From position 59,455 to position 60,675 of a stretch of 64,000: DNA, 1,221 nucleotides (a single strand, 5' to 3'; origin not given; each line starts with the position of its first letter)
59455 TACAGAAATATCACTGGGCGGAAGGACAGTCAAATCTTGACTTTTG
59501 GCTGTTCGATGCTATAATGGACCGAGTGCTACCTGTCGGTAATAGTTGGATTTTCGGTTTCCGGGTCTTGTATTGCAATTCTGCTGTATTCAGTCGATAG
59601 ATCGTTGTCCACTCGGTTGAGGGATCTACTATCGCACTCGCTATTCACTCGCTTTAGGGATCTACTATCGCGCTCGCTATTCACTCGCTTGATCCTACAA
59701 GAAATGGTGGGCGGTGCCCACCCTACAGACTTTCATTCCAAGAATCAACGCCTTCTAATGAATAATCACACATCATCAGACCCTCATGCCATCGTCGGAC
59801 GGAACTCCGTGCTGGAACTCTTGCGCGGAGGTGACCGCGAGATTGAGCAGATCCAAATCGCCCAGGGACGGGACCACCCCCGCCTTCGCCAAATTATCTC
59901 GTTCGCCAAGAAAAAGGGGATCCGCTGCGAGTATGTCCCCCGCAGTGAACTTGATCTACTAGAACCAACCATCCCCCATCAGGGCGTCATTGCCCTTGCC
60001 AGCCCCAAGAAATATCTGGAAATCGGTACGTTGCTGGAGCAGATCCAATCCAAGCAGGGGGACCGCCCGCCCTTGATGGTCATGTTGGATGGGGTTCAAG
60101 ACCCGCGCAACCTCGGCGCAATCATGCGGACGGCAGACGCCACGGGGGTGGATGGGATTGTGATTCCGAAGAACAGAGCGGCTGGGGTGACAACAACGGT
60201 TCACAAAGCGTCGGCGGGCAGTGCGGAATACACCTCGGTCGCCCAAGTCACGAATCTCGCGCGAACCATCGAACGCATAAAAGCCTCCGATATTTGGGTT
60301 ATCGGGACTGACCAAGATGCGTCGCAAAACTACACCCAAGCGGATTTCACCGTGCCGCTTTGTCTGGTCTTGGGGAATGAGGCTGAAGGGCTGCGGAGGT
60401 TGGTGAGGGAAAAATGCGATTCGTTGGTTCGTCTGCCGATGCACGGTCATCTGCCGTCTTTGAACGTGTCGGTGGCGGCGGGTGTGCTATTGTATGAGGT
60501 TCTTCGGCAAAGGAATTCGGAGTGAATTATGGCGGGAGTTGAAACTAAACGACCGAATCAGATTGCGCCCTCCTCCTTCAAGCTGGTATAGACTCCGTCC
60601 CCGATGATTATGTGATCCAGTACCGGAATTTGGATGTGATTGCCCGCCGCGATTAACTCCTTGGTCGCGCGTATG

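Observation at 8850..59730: Pervasive family of short degenerate interspersed repeats filling most intergenic spaces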

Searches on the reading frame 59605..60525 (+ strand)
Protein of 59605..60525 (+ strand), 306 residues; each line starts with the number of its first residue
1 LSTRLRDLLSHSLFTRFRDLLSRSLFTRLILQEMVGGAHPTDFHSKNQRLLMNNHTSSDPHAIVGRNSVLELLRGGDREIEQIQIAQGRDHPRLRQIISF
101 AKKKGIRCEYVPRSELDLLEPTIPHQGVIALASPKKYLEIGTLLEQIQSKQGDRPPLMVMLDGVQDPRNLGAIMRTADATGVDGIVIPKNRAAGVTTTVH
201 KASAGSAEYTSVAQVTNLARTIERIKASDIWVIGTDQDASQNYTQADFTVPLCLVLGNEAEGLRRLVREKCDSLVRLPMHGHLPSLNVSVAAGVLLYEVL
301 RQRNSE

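Call 57: search_protein_families(library=pfam, proteins=[window:59605-60525:+], max_evalue=0.01)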
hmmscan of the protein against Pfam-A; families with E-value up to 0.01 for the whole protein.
window:59605-60525:+ (306 aa): 2 families
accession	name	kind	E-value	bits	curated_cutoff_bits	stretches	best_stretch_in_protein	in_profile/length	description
PF00588.24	SpoU_methylase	-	7.3e-44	149.8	29.7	1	157-297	2-142/142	SpoU rRNA Methylase family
PF08032.17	SpoU_sub_bind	-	1.2e-19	70.8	22.8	1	63-137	2-75/76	RNA 2'-O ribose methyltransferase substrate binding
